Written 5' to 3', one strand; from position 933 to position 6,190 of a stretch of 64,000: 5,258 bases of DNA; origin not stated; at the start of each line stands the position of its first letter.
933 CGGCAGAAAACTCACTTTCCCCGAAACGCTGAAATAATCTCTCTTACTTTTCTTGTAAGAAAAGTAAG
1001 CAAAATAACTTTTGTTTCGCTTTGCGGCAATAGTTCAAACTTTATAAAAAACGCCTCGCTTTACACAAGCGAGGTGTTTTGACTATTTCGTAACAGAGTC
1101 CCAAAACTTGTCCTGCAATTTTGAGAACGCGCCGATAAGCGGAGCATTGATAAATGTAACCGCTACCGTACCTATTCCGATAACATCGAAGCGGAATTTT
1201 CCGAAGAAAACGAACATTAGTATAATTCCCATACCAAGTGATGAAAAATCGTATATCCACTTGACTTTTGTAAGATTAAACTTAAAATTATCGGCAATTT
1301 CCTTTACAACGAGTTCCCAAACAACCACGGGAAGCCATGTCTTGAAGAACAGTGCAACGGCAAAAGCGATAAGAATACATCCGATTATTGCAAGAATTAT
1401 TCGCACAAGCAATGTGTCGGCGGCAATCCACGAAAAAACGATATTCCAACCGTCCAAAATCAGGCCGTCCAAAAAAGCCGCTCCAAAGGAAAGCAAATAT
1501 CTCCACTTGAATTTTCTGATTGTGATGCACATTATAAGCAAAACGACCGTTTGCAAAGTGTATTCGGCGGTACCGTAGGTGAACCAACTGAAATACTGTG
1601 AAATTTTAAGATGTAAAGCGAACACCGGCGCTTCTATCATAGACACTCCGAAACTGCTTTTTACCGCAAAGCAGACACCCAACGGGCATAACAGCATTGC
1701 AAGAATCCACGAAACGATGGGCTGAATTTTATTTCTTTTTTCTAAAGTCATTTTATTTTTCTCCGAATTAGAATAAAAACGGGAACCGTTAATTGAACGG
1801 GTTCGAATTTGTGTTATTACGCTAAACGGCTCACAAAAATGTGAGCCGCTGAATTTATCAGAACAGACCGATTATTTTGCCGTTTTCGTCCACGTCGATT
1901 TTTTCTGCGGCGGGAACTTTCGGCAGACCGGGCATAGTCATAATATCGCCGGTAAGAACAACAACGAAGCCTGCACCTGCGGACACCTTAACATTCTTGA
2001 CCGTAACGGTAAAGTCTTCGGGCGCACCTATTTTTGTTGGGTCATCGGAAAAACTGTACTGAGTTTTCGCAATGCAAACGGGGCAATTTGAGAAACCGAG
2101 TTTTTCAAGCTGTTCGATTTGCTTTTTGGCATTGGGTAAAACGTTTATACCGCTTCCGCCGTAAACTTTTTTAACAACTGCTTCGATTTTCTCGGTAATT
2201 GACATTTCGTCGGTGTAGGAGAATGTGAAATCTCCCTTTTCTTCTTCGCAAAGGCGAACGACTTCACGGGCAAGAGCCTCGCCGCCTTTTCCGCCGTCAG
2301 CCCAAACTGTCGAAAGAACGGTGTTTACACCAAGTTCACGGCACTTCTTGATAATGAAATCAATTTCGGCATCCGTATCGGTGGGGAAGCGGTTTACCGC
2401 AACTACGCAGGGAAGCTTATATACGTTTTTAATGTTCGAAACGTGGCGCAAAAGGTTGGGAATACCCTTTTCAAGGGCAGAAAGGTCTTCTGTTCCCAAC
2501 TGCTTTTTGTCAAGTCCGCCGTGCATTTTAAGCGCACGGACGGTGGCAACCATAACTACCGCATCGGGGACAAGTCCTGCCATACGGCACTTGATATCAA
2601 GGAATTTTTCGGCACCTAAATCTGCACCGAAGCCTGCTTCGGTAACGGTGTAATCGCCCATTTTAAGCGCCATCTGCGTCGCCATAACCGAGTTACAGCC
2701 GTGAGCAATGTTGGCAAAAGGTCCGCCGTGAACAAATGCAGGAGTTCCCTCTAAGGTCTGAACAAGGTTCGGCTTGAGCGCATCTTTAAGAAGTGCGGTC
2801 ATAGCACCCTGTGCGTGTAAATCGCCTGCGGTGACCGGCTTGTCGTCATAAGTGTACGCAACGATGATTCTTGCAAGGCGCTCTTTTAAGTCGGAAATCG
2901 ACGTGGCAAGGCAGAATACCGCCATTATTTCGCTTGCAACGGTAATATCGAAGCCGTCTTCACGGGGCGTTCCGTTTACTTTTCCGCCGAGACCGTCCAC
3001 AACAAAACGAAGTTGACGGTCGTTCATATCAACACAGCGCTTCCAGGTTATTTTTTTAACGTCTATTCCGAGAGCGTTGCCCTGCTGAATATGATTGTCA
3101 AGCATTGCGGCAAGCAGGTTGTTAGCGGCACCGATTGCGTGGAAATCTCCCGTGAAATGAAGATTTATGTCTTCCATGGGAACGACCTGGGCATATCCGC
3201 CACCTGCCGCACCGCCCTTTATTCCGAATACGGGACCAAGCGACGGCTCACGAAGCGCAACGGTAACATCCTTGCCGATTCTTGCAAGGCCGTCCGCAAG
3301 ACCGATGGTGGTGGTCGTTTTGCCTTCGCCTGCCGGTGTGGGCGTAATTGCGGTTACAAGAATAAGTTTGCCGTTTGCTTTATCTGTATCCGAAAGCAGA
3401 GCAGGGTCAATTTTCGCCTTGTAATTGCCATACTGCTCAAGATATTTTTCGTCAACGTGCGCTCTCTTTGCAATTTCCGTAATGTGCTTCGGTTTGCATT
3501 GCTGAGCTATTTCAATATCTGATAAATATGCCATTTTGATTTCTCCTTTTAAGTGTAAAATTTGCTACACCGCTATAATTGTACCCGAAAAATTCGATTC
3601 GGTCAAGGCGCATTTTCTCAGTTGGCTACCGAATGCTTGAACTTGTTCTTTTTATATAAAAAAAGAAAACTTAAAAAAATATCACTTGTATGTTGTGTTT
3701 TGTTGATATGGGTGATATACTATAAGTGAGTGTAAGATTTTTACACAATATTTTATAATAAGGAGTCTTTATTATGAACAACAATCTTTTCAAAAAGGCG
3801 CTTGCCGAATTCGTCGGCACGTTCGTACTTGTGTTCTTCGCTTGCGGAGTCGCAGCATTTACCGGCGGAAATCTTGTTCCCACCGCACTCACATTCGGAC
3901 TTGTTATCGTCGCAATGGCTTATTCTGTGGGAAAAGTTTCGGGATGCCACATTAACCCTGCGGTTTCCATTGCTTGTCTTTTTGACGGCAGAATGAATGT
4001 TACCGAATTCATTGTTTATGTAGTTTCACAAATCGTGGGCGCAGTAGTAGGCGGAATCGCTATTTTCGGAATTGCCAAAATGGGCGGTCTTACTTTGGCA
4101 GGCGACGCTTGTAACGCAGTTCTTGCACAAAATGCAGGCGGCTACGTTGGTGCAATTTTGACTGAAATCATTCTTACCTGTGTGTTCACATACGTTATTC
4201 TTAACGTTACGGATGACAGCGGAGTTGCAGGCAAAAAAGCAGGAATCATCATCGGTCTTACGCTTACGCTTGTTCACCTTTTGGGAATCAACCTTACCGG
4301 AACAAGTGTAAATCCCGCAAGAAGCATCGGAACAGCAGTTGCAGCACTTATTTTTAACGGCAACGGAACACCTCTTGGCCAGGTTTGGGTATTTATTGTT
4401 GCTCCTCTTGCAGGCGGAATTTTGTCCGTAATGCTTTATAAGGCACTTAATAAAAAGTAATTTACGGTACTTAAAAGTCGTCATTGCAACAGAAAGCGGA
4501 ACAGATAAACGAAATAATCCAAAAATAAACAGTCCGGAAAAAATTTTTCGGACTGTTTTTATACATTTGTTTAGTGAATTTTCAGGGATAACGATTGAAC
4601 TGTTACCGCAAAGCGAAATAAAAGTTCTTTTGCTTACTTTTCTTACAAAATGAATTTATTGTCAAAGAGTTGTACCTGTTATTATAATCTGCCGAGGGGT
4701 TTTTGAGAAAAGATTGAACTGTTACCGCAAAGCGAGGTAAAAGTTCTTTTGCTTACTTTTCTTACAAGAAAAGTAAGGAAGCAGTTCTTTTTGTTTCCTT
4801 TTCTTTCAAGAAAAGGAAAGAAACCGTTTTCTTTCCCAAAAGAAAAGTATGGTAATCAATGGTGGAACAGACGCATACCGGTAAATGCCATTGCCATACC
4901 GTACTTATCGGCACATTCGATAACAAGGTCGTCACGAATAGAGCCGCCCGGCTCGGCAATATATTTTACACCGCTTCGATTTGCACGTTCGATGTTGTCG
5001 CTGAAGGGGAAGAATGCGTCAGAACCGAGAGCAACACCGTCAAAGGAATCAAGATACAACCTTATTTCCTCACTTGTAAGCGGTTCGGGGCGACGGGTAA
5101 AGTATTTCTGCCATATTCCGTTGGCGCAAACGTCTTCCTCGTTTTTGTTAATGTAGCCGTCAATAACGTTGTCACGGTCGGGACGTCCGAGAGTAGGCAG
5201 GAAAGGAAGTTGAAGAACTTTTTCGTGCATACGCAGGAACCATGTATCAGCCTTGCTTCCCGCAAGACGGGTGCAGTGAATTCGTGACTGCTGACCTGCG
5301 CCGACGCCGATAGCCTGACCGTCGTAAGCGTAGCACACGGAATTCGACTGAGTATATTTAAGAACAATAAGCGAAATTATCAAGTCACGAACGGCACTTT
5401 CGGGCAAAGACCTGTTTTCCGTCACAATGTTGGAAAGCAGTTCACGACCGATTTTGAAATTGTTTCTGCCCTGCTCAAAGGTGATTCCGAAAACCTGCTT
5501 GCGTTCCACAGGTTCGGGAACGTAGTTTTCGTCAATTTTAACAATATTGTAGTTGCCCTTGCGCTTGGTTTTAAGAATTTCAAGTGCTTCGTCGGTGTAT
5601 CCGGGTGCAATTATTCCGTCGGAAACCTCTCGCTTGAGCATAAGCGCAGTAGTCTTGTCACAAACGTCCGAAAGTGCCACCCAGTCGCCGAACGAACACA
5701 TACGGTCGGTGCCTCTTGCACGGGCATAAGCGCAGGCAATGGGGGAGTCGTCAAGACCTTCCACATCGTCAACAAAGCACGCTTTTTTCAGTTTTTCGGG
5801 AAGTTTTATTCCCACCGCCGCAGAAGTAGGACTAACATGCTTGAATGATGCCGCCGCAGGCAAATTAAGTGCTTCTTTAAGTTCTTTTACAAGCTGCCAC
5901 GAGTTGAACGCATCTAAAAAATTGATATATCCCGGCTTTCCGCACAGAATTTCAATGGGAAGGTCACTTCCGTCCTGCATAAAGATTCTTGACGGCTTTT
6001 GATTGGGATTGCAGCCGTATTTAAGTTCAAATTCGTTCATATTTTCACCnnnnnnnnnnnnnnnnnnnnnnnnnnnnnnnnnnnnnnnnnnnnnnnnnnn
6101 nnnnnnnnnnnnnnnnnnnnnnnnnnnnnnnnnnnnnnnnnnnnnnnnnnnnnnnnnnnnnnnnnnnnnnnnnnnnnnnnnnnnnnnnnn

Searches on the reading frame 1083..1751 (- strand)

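Call 4: search_protein_families(library=pfam, proteins=[window:1083-1751:-])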
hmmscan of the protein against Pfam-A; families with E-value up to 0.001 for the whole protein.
window:1083-1751:- (222 aa): 1 family
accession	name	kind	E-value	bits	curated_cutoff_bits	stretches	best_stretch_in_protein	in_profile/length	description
PF19700.5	DUF6198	-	5.2e-17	62.7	27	1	9-215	8-207/217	Family of unknown function (DUF6198)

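Call 5: search_protein_families(library=ncbifam, proteins=[window:1083-1751:-])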
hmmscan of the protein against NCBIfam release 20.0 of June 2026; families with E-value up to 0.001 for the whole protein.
window:1083-1751:- (222 aa): 1 family
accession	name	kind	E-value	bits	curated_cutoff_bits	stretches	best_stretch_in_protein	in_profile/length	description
NF045987.1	SPE_1075_fam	subfamily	0.00027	20.1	125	0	66-218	115-268/268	SPE_1075/MLC_0560 family membrane protein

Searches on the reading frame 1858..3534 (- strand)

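Call 4: search_protein_families(library=pfam, proteins=[window:1858-3534:-])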
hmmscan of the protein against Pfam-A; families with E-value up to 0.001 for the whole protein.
window:1858-3534:- (558 aa): 2 families
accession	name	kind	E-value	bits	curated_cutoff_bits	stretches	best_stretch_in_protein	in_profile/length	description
PF01268.25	FTHFS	-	7.5e-274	909.6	27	1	5-558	2-556/556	Formate--tetrahydrofolate ligase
PF01656.29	CbiA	-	0.00021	21.7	25.4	0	63-92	3-32/125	CobQ/CobB/MinD/ParA nucleotide binding domain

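Call 5: search_protein_families(library=ncbifam, proteins=[window:1858-3534:-])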
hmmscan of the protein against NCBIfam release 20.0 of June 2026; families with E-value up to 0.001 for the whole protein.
window:1858-3534:- (558 aa): 3 families
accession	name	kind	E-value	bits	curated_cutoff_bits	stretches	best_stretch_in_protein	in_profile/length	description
NF010030.0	PRK13505.1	equivalog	3.4e-280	930.2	652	1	4-558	3-557/557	formate--tetrahydrofolate ligase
NF010031.0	PRK13506.1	equivalog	3.1e-202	673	800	1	4-557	2-577/578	formate--tetrahydrofolate ligase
NF010032.0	PRK13507.1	equivalog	2e-164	548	938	1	5-558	9-587/587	formate--tetrahydrofolate ligase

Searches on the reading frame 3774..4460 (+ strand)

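Call 4: search_protein_families(library=pfam, proteins=[window:3774-4460:+])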
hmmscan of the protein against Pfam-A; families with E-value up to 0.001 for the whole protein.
window:3774-4460:+ (228 aa): 1 family
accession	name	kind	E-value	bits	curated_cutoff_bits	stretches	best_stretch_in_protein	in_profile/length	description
PF00230.25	MIP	-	9.9e-43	146.9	25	1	4-222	6-222/222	Major intrinsic protein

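Call 5: search_protein_families(library=ncbifam, proteins=[window:3774-4460:+])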
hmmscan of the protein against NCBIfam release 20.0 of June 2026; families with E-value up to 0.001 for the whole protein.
window:3774-4460:+ (228 aa): 4 families
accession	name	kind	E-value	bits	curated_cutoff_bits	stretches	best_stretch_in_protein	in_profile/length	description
NF003838.0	PRK05420.1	equivalog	1.1e-49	169.1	256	1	6-227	2-228/231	aquaporin Z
TIGR00861.1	MIP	subfamily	3.7e-44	151.2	171.25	1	11-222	1-224/224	MIP family channel protein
NF045553.1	AquGlycerPorinGla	equivalog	1.1e-06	28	400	1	4-98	4-106/290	aquaglyceroporin Gla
NF043012.1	LacAcidTportLarD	equivalog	7.6e-06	25.6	390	1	7-222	2-231/237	D/L-lactic acid transporter LarD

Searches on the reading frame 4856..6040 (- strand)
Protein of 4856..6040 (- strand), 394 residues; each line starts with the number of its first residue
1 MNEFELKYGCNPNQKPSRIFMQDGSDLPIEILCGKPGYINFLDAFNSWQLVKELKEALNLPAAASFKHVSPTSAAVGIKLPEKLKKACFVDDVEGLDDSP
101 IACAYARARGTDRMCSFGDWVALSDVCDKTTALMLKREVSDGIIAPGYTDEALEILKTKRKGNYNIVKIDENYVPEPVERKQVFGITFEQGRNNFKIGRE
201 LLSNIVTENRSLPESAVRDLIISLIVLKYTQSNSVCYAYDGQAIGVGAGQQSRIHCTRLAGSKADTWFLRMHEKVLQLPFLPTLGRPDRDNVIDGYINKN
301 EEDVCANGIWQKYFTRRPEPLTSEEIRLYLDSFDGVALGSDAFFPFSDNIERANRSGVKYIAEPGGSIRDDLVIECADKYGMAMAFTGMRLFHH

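Call 4: search_protein_families(library=pfam, proteins=[window:4856-6040:-])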
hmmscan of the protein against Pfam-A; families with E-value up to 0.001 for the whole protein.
window:4856-6040:- (394 aa): 1 family
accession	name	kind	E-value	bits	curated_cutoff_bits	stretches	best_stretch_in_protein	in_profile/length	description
PF01808.24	AICARFT_IMPCHas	-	5.2e-55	187.5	25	1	4-263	77-311/311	AICARFT/IMPCHase bienzyme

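Call 5: search_protein_families(library=ncbifam, proteins=[window:4856-6040:-])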
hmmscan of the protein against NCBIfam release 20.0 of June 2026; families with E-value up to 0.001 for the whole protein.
window:4856-6040:- (394 aa): 3 families
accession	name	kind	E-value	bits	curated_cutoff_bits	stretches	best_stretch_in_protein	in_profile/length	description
NF005492.0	PRK07106.1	equivalog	9.8e-203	673.2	415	1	1-394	1-390/390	phosphoribosylaminoimidazolecarboxamide formyltransferase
TIGR00355.1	purH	equivalog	3.7e-85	286.7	528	1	4-394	207-511/511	bifunctional phosphoribosylaminoimidazolecarboxamide formyltransferase/IMP cyclohydrolase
NF002049.0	PRK00881.1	equivalog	1.7e-55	188.8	402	2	4-266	213-445/510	bifunctional phosphoribosylaminoimidazolecarboxamide formyltransferase/IMP cyclohydrolase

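Call 27: search_solved_structures(query=window:4856-6040:-, max_evalue=0.001, show_alignments=1)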
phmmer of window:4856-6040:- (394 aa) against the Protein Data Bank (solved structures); distinct sequences matched with E-value up to 0.001: 9.
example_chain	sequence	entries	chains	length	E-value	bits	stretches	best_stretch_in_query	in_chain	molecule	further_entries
7mgq_A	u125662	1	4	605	5.1e-137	460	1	5-394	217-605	5-aminoimidazole-4-carboxamide ribonucleotide formyltransferase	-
1p4r_A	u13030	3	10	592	2.4e-134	451.2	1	3-394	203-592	Bifunctional purine biosynthesis protein PURH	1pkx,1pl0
5uy8_A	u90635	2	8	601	2.5e-134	451.1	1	3-394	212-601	Bifunctional purine biosynthesis protein PURH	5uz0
1g8m_A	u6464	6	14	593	1.1e-131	442.4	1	3-394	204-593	AICAR TRANSFORMYLASE-IMP CYCLOHYDROLASE | Bifunctional purine biosynthesis protein PURH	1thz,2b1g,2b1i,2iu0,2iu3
1m9n_A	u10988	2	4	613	1.2e-131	442.3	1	3-394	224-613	AICAR TRANSFORMYLASE-IMP CYCLOHYDROLASE | Bifunctional purine biosynthesis protein PURH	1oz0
4ehi_A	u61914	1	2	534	1.5e-28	102.9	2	333-394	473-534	Bifunctional purine biosynthesis protein PurH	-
9ou7_DA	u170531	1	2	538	3.2e-25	91.9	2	336-394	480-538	Bifunctional phosphoribosylaminoimidazolecarboxamide formyltransferase/IMP cyclohydrolase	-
1zcz_A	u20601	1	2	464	7.9e-23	84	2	3-260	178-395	Bifunctional purine biosynthesis protein purH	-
3zzm_A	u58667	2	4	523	1.9e-20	76.2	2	335-394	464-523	BIFUNCTIONAL PURINE BIOSYNTHESIS PROTEIN PURH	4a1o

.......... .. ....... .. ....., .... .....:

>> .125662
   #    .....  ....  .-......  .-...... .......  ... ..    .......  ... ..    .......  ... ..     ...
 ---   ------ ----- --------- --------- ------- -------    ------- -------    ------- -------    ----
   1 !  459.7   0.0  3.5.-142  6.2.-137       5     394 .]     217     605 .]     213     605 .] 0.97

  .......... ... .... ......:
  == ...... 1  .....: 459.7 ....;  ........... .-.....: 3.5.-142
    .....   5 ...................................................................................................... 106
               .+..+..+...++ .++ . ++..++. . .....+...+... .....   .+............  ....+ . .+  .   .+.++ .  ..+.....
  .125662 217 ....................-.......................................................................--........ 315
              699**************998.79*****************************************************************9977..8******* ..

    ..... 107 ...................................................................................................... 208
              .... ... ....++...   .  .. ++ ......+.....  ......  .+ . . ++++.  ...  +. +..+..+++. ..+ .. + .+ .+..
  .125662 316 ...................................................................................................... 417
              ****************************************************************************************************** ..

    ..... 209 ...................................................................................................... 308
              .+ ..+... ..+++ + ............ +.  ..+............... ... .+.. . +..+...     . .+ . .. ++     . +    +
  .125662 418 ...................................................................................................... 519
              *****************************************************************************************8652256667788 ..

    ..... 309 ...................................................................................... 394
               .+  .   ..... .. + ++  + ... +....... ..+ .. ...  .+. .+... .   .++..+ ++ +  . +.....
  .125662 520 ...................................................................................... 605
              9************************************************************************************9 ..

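Call 53: find_encoding_contigs(protein=window:4856-6040:-, flank=2000, max_places=3)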
Protein window:4856-6040:- (394 aa): no gene with exactly this product is on record in the collection.

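Call 72: list_cluster_members(proteins=[P0001, window:4856-6040:-])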
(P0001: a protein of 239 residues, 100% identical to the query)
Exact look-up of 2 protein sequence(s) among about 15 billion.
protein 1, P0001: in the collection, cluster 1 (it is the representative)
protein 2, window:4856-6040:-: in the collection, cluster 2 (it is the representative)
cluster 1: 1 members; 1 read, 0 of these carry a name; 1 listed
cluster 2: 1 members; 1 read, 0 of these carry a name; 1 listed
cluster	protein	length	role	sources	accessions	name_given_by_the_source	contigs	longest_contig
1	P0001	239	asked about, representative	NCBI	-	-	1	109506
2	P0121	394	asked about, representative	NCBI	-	-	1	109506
